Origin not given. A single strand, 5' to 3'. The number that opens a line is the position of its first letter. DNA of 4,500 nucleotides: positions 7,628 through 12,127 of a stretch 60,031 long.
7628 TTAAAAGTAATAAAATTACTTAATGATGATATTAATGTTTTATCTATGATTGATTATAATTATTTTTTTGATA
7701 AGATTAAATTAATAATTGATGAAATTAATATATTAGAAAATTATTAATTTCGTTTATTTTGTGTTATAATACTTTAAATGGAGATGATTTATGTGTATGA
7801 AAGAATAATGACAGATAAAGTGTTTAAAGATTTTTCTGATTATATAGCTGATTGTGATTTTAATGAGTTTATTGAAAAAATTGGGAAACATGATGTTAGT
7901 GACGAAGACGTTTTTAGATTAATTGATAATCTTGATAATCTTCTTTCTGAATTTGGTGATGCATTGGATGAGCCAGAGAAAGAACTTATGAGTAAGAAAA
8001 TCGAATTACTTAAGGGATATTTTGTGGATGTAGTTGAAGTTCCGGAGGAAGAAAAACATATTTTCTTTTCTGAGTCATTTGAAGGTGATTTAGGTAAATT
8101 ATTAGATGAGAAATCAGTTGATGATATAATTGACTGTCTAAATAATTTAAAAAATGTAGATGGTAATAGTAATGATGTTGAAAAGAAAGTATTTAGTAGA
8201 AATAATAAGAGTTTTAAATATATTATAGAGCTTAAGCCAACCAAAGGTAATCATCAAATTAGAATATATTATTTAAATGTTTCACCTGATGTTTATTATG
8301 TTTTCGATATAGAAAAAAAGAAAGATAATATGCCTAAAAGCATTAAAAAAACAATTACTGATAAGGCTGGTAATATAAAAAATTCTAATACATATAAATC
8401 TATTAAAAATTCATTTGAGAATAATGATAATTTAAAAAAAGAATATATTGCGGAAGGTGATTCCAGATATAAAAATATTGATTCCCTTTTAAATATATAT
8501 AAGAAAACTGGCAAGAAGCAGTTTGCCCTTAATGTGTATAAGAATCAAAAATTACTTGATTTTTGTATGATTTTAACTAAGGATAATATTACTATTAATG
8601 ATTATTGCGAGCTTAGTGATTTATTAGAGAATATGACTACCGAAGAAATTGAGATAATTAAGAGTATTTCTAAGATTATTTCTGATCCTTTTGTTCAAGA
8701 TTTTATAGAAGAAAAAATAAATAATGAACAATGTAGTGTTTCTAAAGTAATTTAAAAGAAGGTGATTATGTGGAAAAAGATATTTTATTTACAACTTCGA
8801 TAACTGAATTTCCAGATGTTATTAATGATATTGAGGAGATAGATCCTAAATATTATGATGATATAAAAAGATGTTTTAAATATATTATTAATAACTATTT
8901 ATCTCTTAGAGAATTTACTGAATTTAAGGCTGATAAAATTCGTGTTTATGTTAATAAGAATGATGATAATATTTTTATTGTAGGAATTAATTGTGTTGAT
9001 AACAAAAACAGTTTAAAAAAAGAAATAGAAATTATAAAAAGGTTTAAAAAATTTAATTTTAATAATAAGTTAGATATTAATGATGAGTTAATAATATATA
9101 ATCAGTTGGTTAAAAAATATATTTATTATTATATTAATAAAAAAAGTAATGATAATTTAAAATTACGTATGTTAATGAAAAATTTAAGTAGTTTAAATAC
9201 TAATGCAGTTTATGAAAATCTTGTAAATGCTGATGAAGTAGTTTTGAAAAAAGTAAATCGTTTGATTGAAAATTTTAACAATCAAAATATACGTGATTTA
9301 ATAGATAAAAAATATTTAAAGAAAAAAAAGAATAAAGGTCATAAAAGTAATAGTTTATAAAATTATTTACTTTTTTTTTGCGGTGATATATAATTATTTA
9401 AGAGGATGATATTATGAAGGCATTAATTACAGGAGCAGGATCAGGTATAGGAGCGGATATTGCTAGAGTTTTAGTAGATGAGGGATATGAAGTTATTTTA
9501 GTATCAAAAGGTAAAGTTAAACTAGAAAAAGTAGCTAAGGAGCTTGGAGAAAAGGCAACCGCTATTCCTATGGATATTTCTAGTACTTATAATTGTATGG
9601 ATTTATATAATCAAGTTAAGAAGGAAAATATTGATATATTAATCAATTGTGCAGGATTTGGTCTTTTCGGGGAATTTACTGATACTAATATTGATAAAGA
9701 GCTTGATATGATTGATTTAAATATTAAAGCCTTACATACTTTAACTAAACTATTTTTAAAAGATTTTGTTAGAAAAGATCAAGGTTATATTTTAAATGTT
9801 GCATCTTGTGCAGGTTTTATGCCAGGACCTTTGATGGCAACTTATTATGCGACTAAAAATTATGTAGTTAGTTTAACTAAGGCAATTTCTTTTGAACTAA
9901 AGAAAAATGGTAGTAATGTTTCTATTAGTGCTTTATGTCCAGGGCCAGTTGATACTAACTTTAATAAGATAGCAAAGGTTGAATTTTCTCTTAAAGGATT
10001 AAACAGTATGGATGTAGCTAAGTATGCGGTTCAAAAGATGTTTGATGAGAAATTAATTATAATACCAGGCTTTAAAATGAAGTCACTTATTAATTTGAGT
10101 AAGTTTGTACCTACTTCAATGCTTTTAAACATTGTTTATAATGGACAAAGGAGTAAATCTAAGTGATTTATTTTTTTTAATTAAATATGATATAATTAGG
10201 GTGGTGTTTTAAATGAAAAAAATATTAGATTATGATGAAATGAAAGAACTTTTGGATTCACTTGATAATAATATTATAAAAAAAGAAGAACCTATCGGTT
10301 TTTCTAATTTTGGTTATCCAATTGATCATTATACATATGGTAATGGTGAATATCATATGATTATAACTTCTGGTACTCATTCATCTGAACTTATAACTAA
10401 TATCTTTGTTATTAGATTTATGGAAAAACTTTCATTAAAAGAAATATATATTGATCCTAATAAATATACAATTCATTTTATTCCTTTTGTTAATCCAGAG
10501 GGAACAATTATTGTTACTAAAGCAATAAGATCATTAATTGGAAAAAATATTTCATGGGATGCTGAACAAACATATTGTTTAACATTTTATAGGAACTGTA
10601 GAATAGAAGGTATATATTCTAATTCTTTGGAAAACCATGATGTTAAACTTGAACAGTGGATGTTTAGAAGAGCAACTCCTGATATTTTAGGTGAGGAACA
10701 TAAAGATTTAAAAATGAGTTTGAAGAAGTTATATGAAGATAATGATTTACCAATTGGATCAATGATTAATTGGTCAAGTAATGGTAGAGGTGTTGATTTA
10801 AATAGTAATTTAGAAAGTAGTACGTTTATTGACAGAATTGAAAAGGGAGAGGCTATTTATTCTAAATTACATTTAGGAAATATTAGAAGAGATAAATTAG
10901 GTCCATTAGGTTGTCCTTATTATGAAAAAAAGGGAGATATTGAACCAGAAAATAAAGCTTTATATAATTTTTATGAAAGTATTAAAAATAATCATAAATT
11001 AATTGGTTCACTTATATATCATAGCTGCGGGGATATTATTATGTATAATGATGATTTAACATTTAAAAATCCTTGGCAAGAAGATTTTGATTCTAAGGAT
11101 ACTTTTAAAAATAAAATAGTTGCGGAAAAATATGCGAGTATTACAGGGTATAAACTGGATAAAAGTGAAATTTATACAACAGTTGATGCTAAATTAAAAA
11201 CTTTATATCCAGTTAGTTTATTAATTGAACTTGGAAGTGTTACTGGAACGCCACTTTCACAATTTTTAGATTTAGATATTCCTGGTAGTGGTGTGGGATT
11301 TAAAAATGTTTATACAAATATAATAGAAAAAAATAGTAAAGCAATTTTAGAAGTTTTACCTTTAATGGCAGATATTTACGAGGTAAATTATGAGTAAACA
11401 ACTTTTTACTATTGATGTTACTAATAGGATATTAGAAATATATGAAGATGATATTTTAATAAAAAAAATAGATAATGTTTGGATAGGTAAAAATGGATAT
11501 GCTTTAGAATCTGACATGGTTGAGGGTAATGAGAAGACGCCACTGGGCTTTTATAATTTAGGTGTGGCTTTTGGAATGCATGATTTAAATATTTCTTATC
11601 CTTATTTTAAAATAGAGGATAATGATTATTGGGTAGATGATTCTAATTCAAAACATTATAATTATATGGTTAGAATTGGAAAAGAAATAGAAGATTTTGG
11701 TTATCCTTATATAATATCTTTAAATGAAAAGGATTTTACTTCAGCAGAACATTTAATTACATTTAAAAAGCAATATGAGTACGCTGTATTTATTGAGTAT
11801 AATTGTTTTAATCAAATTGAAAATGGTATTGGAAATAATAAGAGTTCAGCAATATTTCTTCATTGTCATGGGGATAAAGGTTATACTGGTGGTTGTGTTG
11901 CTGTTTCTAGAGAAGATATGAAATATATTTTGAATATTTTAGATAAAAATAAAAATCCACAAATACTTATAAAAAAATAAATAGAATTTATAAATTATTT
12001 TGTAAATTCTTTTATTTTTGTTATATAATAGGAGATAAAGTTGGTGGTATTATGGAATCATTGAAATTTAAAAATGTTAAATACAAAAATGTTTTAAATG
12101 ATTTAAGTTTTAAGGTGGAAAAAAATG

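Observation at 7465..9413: AT-rich three-ORF cassette with two tandem HigB/Gp49 (RelE-fold)-like cores, inserted right after rplQ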

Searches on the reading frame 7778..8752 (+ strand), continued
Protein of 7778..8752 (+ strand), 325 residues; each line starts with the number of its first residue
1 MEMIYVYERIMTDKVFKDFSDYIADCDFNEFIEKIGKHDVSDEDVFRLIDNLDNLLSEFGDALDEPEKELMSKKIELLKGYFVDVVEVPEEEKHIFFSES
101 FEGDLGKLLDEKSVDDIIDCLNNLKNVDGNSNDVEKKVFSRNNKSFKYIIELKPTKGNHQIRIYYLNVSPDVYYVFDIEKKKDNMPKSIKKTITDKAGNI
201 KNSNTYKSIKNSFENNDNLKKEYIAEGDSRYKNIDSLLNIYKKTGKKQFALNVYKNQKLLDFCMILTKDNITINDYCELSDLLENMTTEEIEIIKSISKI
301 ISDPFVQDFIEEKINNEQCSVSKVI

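Call 73: search_protein_families(library=pfam, proteins=[L085:4166-4546:-, L085:4542-4880:-, L085:6736-7671:+], max_evalue=0.01)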
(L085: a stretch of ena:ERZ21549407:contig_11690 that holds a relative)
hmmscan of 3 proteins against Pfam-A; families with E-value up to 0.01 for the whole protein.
L085:4166-4546:- (127 aa): 0 families

L085:4542-4880:- (113 aa): 0 families

L085:6736-7671:+ (312 aa): 1 family
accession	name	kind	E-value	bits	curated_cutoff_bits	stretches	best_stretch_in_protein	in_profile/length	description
PF13428.12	TPR_14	-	0.00021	22.1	23.5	0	158-199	2-42/44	Tetratricopeptide repeat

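Call 86: search_dna_similar(query=window:7778-8752:+, collection=phages, mode=protein, max_evalue=0.1, max_rows=10)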
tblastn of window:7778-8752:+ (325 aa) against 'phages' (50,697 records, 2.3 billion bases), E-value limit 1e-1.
No match.

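Call 87: search_dna_similar(query=P0040, collection=phages, mode=protein, max_evalue=0.1, max_rows=10)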
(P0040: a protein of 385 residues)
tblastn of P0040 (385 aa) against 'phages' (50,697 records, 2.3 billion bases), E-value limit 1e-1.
No match.

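Call 88: search_dna_similar(query=P0040, collection=plasmids, mode=protein, max_evalue=0.1, max_rows=10)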
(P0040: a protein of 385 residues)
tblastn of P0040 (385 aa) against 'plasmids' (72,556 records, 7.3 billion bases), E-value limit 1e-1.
No match.

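Call 91: find_related_loci(query=P0040, collection=viral_contigs, flank=5000)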
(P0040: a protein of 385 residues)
Query P0040 (385 aa) in viral_contigs; peptide patterns used: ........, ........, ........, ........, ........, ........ (x = any residue, [..] = any of these).
9 stretches matched a pattern, but none encodes a relative of the query by tblastn (E <= 1e-3).
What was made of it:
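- On Type II toxin-antitoxin module (HigBA/RelBE type): No hits in phage, plasmid or IMG/VR collections (calls 86-88, 91).
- The gene is vertically inherited at one locus and was not found on phages, plasmids or viral contigs (calls 86-88, 91). Vertical inheritance, and absence from mobile-element collections (calls 86-88, 91). No phage, plasmid or viral relatives (calls 86-88, 91).
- Tried and rejected: A scan with a single protein found nothing (call 91).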

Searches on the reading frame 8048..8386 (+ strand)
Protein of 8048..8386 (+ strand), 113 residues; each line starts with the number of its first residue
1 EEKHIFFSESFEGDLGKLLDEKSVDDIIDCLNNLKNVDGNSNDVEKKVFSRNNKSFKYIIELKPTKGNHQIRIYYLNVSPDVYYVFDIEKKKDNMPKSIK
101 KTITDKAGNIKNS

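Call 49: search_solved_structures(query=A3, max_evalue=10, show_alignments=4)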
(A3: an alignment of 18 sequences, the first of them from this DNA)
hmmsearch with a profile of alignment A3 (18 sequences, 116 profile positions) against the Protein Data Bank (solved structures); distinct sequences matched with E-value up to 10: 0.

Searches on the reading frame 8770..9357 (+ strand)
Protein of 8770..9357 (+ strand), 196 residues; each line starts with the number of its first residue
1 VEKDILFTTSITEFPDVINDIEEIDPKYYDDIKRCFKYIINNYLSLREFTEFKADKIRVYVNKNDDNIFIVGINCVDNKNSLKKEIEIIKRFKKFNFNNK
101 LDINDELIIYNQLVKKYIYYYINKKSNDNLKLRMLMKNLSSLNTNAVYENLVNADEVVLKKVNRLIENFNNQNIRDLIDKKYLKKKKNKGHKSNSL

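Call 3: search_protein_families(library=pfam, proteins=[window:8770-9357:+], max_evalue=1)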
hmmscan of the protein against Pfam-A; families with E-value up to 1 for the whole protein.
window:8770-9357:+ (196 aa): 3 families
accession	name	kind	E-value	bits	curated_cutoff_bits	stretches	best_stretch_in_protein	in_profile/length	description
PF04751.20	DarP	-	0.081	13.3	26.3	1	144-193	95-144/153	Dual-action ribosomal maturation protein DarP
PF22144.1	Fungal_virus_P2_C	-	0.41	9.9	26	1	110-190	223-303/456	Fungal virus Capsid protein, C-terminal domain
PF10035.14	DUF2179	-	0.55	10.6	22.8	0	6-27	21-42/55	Uncharacterized protein conserved in bacteria (DUF2179)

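Call 4: search_protein_families(library=padloc, proteins=[window:8770-9357:+], max_evalue=1)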
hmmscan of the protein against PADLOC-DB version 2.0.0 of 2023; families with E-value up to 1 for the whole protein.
window:8770-9357:+ (196 aa): 0 families

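Call 5: search_protein_families(library=ncbifam, proteins=[window:8770-9357:+], max_evalue=1)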
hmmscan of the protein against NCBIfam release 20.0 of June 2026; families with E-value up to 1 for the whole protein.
window:8770-9357:+ (196 aa): 0 families

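Call 7: find_homologous_proteins(query=window:8770-9357:+, max_evalue=0.01)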
Query window:8770-9357:+ (196 aa): 2 proteins with E <= 0.01 among 231 candidates.
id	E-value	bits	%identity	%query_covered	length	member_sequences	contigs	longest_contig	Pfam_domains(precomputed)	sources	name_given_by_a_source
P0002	4.1e-115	400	100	100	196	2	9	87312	-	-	-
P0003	8.0e-110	383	96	100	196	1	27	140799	-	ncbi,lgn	-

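Call 10: find_encoding_contigs(protein=P0003, flank=10000, max_places=6)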
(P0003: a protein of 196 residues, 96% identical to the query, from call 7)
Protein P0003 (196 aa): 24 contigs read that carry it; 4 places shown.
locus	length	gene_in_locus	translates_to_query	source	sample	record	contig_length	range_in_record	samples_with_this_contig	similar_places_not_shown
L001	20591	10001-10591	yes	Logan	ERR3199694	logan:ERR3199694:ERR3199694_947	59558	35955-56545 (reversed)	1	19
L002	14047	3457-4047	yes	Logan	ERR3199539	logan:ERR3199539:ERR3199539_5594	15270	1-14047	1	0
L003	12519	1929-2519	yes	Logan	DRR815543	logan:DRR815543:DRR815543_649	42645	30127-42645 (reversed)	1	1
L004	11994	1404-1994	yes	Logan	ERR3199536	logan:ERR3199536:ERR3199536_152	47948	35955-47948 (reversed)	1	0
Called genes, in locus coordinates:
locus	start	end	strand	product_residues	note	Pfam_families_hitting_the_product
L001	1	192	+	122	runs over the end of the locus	PF00238:Ribosomal_L14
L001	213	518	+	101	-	PF00467:KOW, PF17136:ribosomal_L24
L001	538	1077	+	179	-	PF00281:Ribosomal_L5, PF00673:Ribosomal_L5_C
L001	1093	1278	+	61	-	PF00253:Ribosomal_S14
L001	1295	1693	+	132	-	PF00410:Ribosomal_S8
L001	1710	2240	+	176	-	PF00347:Ribosomal_L6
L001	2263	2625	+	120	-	PF00861:Ribosomal_L18p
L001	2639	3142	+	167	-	PF00333:Ribosomal_S5, PF03719:Ribosomal_S5_C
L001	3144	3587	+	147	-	PF00828:Ribosomal_L27A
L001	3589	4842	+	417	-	PF00344:SecY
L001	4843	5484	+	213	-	PF00406:ADK, PF13207:AAA_17, PF05191:ADK_lid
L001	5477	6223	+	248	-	PF00557:Peptidase_M24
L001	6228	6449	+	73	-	PF01176:eIF-1a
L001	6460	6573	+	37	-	PF00444:Ribosomal_L36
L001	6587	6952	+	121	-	PF00416:Ribosomal_S13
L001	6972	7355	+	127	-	PF00411:Ribosomal_S11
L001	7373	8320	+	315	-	PF01193:RNA_pol_L, PF01000:RNA_pol_A_bac, PF03118:RNA_pol_A_CTD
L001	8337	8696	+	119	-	PF01196:Ribosomal_L17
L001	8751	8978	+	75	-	-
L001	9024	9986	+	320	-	-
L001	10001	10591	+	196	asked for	-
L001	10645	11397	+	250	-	PF00106:adh_short, PF08659:KR, PF13561:adh_short_C2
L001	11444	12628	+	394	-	PF00246:Peptidase_M14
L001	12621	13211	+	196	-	PF03734:YkuD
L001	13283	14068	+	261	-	PF00005:ABC_tran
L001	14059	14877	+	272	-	PF00005:ABC_tran, PF02463:SMC_N (weak), PF13304:AAA_21 (faint)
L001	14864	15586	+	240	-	-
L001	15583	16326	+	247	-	PF01416:PseudoU_synth_1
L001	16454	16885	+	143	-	PF00572:Ribosomal_L13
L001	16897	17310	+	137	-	PF00380:Ribosomal_S9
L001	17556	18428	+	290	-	PF10672:Methyltrans_SAM, PF03602:Cons_hypoth95 (weak)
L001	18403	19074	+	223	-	PF00849:PseudoU_synth_2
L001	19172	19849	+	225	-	-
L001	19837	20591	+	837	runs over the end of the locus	PF09586:YfhO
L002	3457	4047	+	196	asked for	-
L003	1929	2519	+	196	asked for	-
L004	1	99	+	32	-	?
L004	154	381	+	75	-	-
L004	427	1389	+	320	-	-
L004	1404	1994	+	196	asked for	-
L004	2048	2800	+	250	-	PF00106:adh_short, PF08659:KR, PF13561:adh_short_C2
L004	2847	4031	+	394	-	PF00246:Peptidase_M14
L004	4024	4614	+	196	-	PF03734:YkuD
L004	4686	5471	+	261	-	PF00005:ABC_tran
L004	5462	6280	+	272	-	PF00005:ABC_tran, PF02463:SMC_N (weak), PF13304:AAA_21 (faint)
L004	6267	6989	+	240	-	-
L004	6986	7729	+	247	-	PF01416:PseudoU_synth_1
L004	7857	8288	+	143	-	PF00572:Ribosomal_L13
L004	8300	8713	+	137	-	PF00380:Ribosomal_S9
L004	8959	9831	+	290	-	PF10672:Methyltrans_SAM, PF03602:Cons_hypoth95 (weak)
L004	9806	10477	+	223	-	PF00849:PseudoU_synth_2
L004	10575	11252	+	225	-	-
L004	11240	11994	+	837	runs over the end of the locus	PF09586:YfhO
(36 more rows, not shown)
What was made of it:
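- Intact in all contigs of the species that were read (call 10). Both ORFs are intact in the same-species contigs fetched (L001-L004), whose gene order represents all 24 contigs read (call 10).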

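Call 32: search_protein_families(library=phrogs, proteins=[window:8770-9357:+], max_evalue=0.1)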
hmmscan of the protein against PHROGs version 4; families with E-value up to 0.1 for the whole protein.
window:8770-9357:+ (196 aa): 1 family
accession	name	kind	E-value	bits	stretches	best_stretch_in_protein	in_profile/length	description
phrog_17440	-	unknown function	0.038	14.8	1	48-104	37-95/132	-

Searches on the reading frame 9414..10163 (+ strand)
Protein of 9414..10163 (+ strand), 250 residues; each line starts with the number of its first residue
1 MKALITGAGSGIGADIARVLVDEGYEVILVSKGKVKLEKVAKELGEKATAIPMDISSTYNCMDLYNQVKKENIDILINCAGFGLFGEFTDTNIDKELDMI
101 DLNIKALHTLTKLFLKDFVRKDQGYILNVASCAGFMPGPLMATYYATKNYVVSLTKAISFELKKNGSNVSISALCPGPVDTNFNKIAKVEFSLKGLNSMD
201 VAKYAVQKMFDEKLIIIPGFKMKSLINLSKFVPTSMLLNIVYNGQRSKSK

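Call 3: search_protein_families(library=pfam, proteins=[window:9414-10163:+], max_evalue=1)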
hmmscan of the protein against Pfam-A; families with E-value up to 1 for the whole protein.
window:9414-10163:+ (250 aa): 13 families
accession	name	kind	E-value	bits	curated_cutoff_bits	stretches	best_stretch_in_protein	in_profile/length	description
PF00106.31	adh_short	-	2.2e-45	155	26.6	1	3-185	3-188/195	short chain dehydrogenase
PF13561.12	adh_short_C2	-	2e-28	100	27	1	7-186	1-183/236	Enoyl-(Acyl carrier protein) reductase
PF08659.16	KR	-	9.3e-09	35.9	22.6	1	4-156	4-161/180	KR domain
PF03435.24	Sacchrp_dh_NADP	-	6.6e-05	23.7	25.1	1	4-107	2-104/129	Saccharopine dehydrogenase NADP binding domain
PF01370.27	Epimerase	-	0.00045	20.1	20.9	1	3-112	1-100/240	NAD dependent epimerase/dehydratase family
PF02719.21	Polysacc_synt_2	-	0.012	15.3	20.2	1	4-80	2-85/293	Polysaccharide biosynthesis protein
PF03807.23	F420_oxidored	-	0.022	15.8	21.6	1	4-50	4-50/94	NADP oxidoreductase coenzyme F420-dependent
PF03447.22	NAD_binding_3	-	0.041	15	24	1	11-108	4-94/116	Homoserine dehydrogenase, NAD binding domain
PF02737.24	3HCDH_N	-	0.048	14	22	1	5-47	4-45/180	3-hydroxyacyl-CoA dehydrogenase, NAD binding domain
PF04127.22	DFP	-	0.099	12.9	22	1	8-81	26-91/186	DNA/pantothenate metabolism flavoprotein C-terminal domain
PF00107.32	ADH_zinc_N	-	0.15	12.5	31.8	0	12-81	2-67/129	Zinc-binding dehydrogenase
PF04321.23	RmlD_sub_bind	-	0.17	11.3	27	1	1-82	1-61/287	RmlD substrate binding domain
PF01488.26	Shikimate_DH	-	0.18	12.3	24.3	1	2-54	14-67/138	Shikimate / quinate 5-dehydrogenase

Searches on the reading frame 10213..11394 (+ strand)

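Call 3: search_protein_families(library=pfam, proteins=[window:10213-11394:+], max_evalue=1)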
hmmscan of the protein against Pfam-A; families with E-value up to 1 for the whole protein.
window:10213-11394:+ (394 aa): 1 family
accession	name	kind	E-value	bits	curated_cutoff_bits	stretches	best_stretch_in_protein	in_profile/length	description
PF00246.29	Peptidase_M14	-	1.5e-09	38.3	21.6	1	44-335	44-240/286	Zinc carboxypeptidase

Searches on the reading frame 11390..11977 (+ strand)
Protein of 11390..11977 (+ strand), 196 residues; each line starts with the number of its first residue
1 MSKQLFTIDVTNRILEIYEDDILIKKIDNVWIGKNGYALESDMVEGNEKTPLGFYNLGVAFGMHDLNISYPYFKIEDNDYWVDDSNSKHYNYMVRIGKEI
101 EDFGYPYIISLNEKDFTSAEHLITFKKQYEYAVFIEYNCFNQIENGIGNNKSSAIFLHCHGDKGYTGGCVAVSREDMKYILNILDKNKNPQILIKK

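Call 3: search_protein_families(library=pfam, proteins=[window:11390-11977:+], max_evalue=1)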
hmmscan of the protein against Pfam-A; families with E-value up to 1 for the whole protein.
window:11390-11977:+ (196 aa): 2 families
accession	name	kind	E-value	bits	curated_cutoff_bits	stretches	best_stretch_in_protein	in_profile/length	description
PF03734.19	YkuD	-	2.8e-10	41.4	23.4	1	6-187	4-141/146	L,D-transpeptidase catalytic domain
PF20391.3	DUF6686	-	0.017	15.6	23.9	1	45-131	20-102/117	Family of unknown function (DUF6686)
